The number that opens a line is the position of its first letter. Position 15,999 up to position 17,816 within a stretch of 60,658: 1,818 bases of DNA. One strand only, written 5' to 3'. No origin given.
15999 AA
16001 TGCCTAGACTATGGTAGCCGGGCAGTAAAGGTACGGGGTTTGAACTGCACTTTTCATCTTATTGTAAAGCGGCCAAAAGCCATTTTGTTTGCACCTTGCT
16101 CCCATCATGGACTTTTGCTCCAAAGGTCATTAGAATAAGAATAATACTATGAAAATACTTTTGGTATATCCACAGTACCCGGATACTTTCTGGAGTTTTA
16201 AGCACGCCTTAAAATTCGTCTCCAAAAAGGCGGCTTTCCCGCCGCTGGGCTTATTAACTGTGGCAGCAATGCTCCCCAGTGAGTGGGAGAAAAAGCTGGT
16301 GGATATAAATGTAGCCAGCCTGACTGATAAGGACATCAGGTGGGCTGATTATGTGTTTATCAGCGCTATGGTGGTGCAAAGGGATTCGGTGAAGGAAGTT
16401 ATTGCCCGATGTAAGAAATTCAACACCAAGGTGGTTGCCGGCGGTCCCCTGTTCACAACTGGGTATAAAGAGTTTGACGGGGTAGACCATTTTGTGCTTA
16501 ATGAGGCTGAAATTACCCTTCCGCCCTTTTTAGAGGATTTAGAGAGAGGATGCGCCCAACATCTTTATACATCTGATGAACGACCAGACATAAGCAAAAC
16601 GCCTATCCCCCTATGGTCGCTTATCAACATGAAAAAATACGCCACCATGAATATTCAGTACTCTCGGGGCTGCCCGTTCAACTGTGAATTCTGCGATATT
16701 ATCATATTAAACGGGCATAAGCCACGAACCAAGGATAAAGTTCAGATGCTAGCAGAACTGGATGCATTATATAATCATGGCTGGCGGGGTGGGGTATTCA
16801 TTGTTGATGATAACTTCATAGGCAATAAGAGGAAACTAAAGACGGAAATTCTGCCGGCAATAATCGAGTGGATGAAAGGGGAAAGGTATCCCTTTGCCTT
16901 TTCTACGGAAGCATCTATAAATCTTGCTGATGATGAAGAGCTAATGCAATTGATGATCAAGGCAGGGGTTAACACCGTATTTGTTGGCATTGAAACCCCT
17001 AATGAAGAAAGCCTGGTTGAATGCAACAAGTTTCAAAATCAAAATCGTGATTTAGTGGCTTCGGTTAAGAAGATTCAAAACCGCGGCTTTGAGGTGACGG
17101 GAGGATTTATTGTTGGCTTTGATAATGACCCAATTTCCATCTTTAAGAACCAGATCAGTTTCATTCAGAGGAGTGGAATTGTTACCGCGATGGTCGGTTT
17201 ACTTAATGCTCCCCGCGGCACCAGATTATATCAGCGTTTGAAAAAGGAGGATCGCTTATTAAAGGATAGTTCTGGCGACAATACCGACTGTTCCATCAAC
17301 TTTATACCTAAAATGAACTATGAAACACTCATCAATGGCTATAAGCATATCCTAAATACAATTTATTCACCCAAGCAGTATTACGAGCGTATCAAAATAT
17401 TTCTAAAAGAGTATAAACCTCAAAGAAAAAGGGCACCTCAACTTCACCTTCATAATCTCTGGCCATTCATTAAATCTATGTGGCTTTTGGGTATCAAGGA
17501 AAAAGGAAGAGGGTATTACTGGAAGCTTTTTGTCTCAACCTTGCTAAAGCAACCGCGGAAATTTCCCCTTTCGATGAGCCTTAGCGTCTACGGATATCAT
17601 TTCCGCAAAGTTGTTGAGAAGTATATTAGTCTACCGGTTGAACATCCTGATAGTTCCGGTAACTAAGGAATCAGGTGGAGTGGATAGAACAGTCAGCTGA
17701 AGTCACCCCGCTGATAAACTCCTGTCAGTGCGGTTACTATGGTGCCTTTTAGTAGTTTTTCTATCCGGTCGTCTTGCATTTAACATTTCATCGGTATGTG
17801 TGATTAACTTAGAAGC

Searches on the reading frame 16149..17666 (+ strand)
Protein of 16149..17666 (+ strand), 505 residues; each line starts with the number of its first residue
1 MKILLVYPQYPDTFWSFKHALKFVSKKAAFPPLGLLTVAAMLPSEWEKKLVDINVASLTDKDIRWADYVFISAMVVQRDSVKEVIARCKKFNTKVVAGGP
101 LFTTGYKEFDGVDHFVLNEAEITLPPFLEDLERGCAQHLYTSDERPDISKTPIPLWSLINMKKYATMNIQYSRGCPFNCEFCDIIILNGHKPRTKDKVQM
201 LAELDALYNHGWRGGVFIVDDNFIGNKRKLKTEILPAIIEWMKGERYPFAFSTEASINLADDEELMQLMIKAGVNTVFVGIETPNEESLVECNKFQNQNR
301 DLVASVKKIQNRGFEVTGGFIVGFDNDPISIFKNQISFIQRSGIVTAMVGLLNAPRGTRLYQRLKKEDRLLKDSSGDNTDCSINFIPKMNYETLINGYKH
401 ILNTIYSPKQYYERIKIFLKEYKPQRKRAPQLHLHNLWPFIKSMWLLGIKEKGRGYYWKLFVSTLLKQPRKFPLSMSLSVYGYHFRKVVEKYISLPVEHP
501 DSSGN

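Call 3: search_protein_families(library=pfam, proteins=[window:16149-17666:+])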
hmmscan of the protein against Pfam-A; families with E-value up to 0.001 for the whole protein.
window:16149-17666:+ (505 aa): 3 families
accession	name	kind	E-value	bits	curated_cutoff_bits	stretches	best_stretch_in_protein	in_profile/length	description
PF13282.11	DUF4070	-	2.7e-42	144.6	22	1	358-492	1-138/144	Domain of unknown function (DUF4070)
PF04055.27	Radical_SAM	-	5.3e-17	62.9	29.5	1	170-329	2-156/166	Radical SAM superfamily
PF02310.24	B12-binding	-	1.7e-09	38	32.1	1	30-125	12-118/121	B12 binding domain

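Call 4: search_protein_families(library=ncbifam, proteins=[window:16149-17666:+])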
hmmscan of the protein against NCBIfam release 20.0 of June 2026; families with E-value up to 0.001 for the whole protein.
window:16149-17666:+ (505 aa): 18 families
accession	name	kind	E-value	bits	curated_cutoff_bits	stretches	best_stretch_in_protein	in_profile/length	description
TIGR04479.1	bcpD_PhpK_rSAM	subfamily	7.6e-24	83.9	600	1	159-342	233-409/504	PhpK family radical SAM P-methyltransferase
TIGR04072.2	rSAM_ladder_B12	equivalog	2.4e-19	69.3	360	1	78-418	83-428/443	lipid biosynthesis B12-binding/radical SAM protein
TIGR02026.1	BchE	equivalog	3.6e-16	59.1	481.35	1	154-413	175-435/497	magnesium-protoporphyrin IX monomethyl ester anaerobic oxidative cyclase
TIGR03471.1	HpnJ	equivalog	2.3e-15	56.4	577.6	1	164-416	195-437/472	hopanoid biosynthesis associated radical SAM protein HpnJ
TIGR04013.1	B12_SAM_MJ_1487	hypoth_equivalog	2.9e-15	56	251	1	65-326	44-317/382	TIGR04013 family B12-binding domain/radical SAM domain-containing protein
NF050148.1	rSAM_ApyD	equivalog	8.4e-13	47.6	750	1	148-328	179-352/645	RiPP biosynthesis radical SAM protein ApyD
NF045585.1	rSAM_slr0320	equivalog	1.6e-12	46.8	775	1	167-315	236-380/511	photosystem II high light acclimation radical SAM protein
TIGR04014.1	B12_SAM_MJ_0865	equivalog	5e-11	42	360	1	71-338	44-332/434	methyl-coenzyme M reductase glutamine C-methyltransferase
TIGR04367.1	HpnR_B12_rSAM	equivalog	4.2e-10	38.8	650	1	168-304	188-316/490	hopanoid C-3 methylase HpnR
NF040542.1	rSAM_RCCLKC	equivalog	4.8e-09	35.9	450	1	145-322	159-330/423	arsinothricin biosynthesis radical SAM protein ArsL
TIGR04295.1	B12_rSAM_oligo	hypoth_equivalog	1.6e-08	33.7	400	1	166-294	200-314/422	TIGR04295 family B12-binding domain-containing radical SAM protein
NF033070.1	rSAM_AprD4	equivalog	2e-06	27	500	1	160-347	192-371/456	AprD4 family radical SAM diol-dehydratase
NF038361.1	rSAM_Sden_1168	equivalog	7e-06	24.9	575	1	166-364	282-473/560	Sden_1168 family B12-binding radical SAM P-methyltransferase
TIGR03975.1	rSAM_ocin_1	subfamily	7.8e-06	24.7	281.85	1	166-339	261-427/606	RiPP maturation radical SAM C-methyltransferase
NF033712.0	B12_rSAM_KedN5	subfamily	2.5e-05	22.7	700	1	163-316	192-344/624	KedN5 family methylcobalamin-dependent radical SAM C-methyltransferase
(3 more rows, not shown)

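Call 8: find_homologous_proteins(query=window:16149-17666:+, max_evalue=1e-30)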
Query window:16149-17666:+ (505 aa): 8000 proteins with E <= 1e-30 among 8000 candidates; the best 120 are listed.
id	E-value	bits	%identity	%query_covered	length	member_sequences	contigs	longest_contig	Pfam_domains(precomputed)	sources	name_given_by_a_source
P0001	0.0e+0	1173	100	100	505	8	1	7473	PF04055.28,PF13282.12,PF02310.25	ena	-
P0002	0.0e+0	1092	94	98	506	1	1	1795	PF04055.28,PF13282.12,PF02310.25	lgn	-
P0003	0.0e+0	1024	86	100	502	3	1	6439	PF04055.28,PF13282.12,PF02310.25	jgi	-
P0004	4.5e-297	1004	86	98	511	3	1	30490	PF04055.28,PF13282.12,PF02310.25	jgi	-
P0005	7.8e-295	996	84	100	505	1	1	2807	PF04055.28,PF13282.12,PF02310.25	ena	-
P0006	3.3e-294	994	86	98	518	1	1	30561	PF04055.28,PF13282.12,PF02310.25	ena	-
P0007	3.3e-293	991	83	100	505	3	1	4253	PF04055.28,PF13282.12,PF02310.25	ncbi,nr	ncbi:MAG: B12-binding domain-containing radical SAM protein [Deltaproteobacteria bacterium]|nr:B12-b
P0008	1.2e-292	989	83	100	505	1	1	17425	PF04055.28,PF13282.12,PF02310.25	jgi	-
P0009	1.8e-291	985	83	99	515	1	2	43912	PF04055.28,PF13282.12,PF02310.25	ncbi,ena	-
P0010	3.4e-291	984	84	98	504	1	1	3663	PF04055.28,PF13282.12,PF02310.25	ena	-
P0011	7.8e-291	983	83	99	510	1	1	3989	PF04055.28,PF13282.12,PF02310.25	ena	-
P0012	1.2e-290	983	83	99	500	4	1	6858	PF04055.28,PF13282.12,PF02310.25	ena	-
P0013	1.4e-290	982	82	100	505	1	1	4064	PF04055.28,PF13282.12,PF02310.25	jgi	-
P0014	1.8e-290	982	81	100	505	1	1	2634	PF04055.28,PF13282.12,PF02310.25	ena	-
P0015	6.3e-290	980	83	99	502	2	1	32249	PF04055.28,PF13282.12,PF02310.25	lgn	-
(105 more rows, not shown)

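Call 9: find_encoding_contigs(protein=P0001, flank=8000, max_places=6)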
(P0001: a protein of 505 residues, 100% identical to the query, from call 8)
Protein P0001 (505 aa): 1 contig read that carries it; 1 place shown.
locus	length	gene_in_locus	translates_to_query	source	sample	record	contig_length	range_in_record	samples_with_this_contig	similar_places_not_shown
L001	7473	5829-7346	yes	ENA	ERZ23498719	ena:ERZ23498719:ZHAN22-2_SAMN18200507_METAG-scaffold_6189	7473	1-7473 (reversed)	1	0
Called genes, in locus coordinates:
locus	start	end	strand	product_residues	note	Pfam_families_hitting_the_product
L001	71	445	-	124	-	PF00072:Response_reg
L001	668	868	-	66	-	PF13411:MerR_1 (weak)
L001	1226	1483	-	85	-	PF00072:Response_reg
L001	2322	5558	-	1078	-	PF25873:WHD_MalT, PF14938:SNAP (faint), PF00515:TPR_1 (faint), PF07719:TPR_2 (faint), PF13424:TPR_12, PF17874:TPR_MalT, PF13424:TPR_12, PF03704:BTAD, +5 more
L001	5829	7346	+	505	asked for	PF02310:B12-binding, PF04055:Radical_SAM, PF13282:DUF4070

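Call 10: find_related_loci(query=window:16149-17666:+, collection=genome_contigs, flank=5000)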
Query window:16149-17666:+ (505 aa) in genome_contigs; peptide patterns used: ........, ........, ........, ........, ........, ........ (x = any residue, [..] = any of these).
599 stretches matched a pattern (row limit reached: there are more); 594 encode a relative of the query (tblastn E <= 1e-3); the best 80 are kept; 80 distinct loci.
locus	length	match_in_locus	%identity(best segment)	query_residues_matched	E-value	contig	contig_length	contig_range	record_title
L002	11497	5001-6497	82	1-498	0e+0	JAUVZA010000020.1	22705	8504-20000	MAG: Dehalococcoidia bacterium isolate CSMAG_1256 CSMAG_1256_k141_370669_length_22705_cov_24.9745, whole genome shotgun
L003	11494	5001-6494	79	1-497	0e+0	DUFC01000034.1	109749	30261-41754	MAG TPA_asm: Dehalococcoidia bacterium isolate W498 Contig34, whole genome shotgun sequence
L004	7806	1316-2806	79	1-497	0e+0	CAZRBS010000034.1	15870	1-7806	MAG TPA_asm: uncultured Dehalococcoidaceae bacterium isolate SRP141376_co1_241 genome assembly, contig: NODE_7424_length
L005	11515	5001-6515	75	1-504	0e+0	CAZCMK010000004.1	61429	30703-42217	MAG TPA_asm: uncultured Dehalococcoidales bacterium isolate binchicken_co100_421 genome assembly, contig: NODE_657_lengt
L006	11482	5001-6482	75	1-494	0e+0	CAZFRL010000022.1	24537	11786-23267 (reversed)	MAG TPA_asm: uncultured Dehalococcoidales bacterium isolate binchicken_co100_466 genome assembly, contig: NODE_3047_leng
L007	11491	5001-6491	74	1-497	0e+0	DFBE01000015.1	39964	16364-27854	MAG TPA_asm: Dehalococcoidia bacterium UBA3088 UBA3088_contig_55728, whole genome shotgun sequence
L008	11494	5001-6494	83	1-498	0e+0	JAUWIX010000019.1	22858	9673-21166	MAG: Dehalococcoidia bacterium isolate CSMAG_2305 CSMAG_2305_k127_7444297_length_22858_cov_31.9904, whole genome shotgun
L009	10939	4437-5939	74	1-498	0e+0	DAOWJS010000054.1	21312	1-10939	MAG TPA_asm: Dehalococcoidales bacterium isolate CSMAG_2075 CSMAG_2075_k141_51450_length_21312_cov_64.3240, whole genome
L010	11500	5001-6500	73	1-498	0e+0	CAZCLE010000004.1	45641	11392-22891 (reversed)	MAG TPA_asm: uncultured Dehalococcoidales bacterium isolate binchicken_co332_61 genome assembly, contig: NODE_53_length_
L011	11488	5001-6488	71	1-496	0e+0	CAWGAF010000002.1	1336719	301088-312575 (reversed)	MAG: uncultured Chloroflexia bacterium isolate MFD04408.bin.2.19 genome assembly, contig: contig_36051, whole genome sho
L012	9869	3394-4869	73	1-492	0e+0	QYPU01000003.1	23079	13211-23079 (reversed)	MAG: Dehalococcoidia bacterium isolate PowLak16_MAG20 c_000000186013, whole genome shotgun sequence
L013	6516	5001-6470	73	1-489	0e+0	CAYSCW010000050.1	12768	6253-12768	MAG TPA_asm: uncultured Eubacteriales bacterium isolate binchicken_co34_437 genome assembly, contig: NODE_8412_length_12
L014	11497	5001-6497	71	1-499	0e+0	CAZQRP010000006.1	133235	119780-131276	MAG TPA_asm: uncultured Dehalococcoidales bacterium isolate binchicken_co178_251 genome assembly, contig: NODE_244_lengt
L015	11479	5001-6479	71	1-493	0e+0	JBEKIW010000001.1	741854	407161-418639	MAG: Dehalococcoidia bacterium isolate SPRUCE 309 SPRUCE_309_1, whole genome shotgun sequence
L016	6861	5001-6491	71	1-497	0e+0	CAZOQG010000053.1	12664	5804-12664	MAG TPA_asm: uncultured Dehalococcoidales bacterium isolate SRP178699_co3_448 genome assembly, contig: NODE_2919_length_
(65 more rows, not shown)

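Call 15: find_encoding_contigs(protein=P0004, flank=6000, max_places=3)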
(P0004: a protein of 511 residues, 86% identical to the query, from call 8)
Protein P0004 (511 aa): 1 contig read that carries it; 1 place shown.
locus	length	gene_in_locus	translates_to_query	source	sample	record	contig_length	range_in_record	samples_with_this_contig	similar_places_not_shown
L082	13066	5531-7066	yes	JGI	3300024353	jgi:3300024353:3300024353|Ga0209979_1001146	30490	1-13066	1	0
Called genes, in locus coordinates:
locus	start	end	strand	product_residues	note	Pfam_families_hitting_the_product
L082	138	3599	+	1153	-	PF17757:UvrB_inter, PF02559:CarD_TRCF_RID, PF04851:ResIII, PF00270:DEAD, PF00271:Helicase_C, PF03461:TRCF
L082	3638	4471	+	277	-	-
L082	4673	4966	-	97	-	-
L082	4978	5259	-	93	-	-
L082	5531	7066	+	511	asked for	PF02310:B12-binding, PF04055:Radical_SAM, PF13282:DUF4070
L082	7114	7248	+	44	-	-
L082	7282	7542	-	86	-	PF00550:PP-binding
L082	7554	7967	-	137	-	PF01029:NusB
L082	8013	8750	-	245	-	PF00106:adh_short, PF08659:KR, PF13561:adh_short_C2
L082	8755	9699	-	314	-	PF00698:Acyl_transf_1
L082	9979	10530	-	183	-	PF02620:YceD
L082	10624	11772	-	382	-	PF02771:Acyl-CoA_dh_N, PF02770:Acyl-CoA_dh_M, PF00441:Acyl-CoA_dh_1, PF08028:Acyl-CoA_dh_2, PF22924:ACOX_C_alpha1 (weak)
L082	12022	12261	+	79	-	PF01037:AsnC_trans_reg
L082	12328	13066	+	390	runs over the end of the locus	PF02771:Acyl-CoA_dh_N, PF02770:Acyl-CoA_dh_M, PF00441:Acyl-CoA_dh_1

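Call 16: find_encoding_contigs(protein=P0003, flank=6000, max_places=3)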
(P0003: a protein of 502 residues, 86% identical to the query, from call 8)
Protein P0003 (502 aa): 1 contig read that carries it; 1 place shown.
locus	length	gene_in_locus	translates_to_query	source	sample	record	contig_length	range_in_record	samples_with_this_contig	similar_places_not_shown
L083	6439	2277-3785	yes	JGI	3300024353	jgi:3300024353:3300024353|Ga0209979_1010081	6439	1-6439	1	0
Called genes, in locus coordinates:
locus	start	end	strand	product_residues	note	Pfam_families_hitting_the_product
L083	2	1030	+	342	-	?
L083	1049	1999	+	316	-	-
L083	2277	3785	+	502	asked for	PF02310:B12-binding, PF04055:Radical_SAM, PF13282:DUF4070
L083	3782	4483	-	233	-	PF00702:Hydrolase, PF13419:HAD_2, PF13242:Hydrolase_like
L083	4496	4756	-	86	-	PF00550:PP-binding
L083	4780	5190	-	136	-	PF01029:NusB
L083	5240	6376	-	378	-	PF04055:Radical_SAM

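Call 23: find_encoding_contigs(protein=P0002, flank=3000, max_places=3)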
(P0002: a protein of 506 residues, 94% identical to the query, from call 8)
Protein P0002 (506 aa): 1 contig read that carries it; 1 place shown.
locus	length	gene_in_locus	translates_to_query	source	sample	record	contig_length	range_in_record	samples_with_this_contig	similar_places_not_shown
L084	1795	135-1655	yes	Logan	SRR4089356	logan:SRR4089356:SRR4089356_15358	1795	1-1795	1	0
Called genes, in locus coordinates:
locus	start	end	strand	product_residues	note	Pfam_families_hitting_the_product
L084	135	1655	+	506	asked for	PF02310:B12-binding, PF04055:Radical_SAM, PF13282:DUF4070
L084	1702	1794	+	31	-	?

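Call 24: find_encoding_contigs(protein=P0006, flank=6000, max_places=3)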
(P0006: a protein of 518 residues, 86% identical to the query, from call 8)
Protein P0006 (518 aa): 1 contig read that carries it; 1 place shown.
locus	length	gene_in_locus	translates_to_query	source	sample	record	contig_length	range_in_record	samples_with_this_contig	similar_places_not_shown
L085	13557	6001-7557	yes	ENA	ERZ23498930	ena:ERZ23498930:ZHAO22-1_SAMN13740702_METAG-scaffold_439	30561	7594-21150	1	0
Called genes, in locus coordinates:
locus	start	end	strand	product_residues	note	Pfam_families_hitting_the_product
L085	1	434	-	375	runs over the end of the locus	PF00696:AA_kinase, PF01472:PUA, PF17785:PUA_3 (faint)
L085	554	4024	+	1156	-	PF17757:UvrB_inter, PF02559:CarD_TRCF_RID, PF04851:ResIII (weak), PF00270:DEAD, PF00271:Helicase_C, PF03461:TRCF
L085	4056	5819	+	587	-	PF02518:HATPase_c, PF13589:HATPase_c_3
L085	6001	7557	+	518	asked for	PF02310:B12-binding, PF04055:Radical_SAM, PF13282:DUF4070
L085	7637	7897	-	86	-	PF00550:PP-binding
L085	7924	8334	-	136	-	PF01029:NusB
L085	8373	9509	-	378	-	PF04055:Radical_SAM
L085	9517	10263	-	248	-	PF00106:adh_short, PF08659:KR, PF13561:adh_short_C2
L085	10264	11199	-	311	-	PF00698:Acyl_transf_1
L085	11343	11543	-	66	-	PF01783:Ribosomal_L32p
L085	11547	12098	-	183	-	PF02620:YceD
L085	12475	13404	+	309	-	PF03186:CobD_Cbib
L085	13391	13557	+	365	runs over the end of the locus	PF00155:Aminotran_1_2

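Call 27: search_solved_structures(query=window:16149-17666:+, max_evalue=0.001)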
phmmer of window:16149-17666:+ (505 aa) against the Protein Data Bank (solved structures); distinct sequences matched with E-value up to 0.001: 1.
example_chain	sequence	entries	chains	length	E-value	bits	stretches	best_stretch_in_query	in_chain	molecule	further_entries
9ccb_A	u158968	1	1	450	9.1e-05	24.5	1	164-328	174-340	Radical SAM core domain-containing protein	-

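Call 32: search_protein_families(library=phrogs, proteins=[window:16149-17666:+], max_evalue=0.001)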
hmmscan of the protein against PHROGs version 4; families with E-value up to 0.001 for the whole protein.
window:16149-17666:+ (505 aa): 0 families

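Call 48: search_protein_families(library=padloc, proteins=[window:16149-17666:+], max_evalue=0.001)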
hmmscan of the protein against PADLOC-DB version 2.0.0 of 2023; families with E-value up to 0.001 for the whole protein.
window:16149-17666:+ (505 aa): 1 family
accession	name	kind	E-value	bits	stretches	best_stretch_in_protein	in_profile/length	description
PDLC04689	PDC-M51A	-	1.4e-11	41.9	1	66-363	71-373/420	-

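Call 52: find_related_loci(query=window:16149-17666:+, collection=metagenome_contigs, flank=2500)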
Query window:16149-17666:+ (505 aa) in metagenome_contigs; peptide patterns used: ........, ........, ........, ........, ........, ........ (x = any residue, [..] = any of these).
600 stretches matched a pattern (row limit reached: there are more); 594 encode a relative of the query (tblastn E <= 1e-3); the best 80 are kept; 80 distinct loci.
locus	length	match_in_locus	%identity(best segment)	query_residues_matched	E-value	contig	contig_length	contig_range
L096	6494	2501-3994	82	1-498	0e+0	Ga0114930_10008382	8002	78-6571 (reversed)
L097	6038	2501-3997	81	1-497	0e+0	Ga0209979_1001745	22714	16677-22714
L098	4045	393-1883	80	1-497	0e+0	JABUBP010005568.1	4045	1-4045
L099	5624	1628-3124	80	1-497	0e+0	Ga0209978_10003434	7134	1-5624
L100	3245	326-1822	79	1-498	0e+0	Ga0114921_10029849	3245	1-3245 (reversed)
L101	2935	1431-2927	80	1-497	0e+0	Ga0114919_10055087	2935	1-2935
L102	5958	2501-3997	79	1-497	0e+0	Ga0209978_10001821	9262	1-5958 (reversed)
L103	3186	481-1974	79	1-497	0e+0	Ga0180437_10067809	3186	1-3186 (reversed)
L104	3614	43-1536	79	1-498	0e+0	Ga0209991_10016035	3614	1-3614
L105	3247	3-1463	80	13-498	0e+0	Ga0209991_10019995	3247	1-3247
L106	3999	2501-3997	79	1-498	0e+0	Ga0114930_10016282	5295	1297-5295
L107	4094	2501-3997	78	1-498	0e+0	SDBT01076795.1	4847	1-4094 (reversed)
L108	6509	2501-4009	76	1-503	0e+0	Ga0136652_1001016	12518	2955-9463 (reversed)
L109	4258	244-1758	76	1-504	0e+0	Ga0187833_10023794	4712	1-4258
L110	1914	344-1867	73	1-505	0e+0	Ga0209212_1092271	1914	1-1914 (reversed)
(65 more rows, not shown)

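Call 54: find_related_loci(query=window:16149-17666:+, collection=viral_contigs, flank=6000)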
Query window:16149-17666:+ (505 aa) in viral_contigs; peptide patterns used: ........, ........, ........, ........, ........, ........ (x = any residue, [..] = any of these).
1 stretches matched a pattern, but none encodes a relative of the query by tblastn (E <= 1e-3).
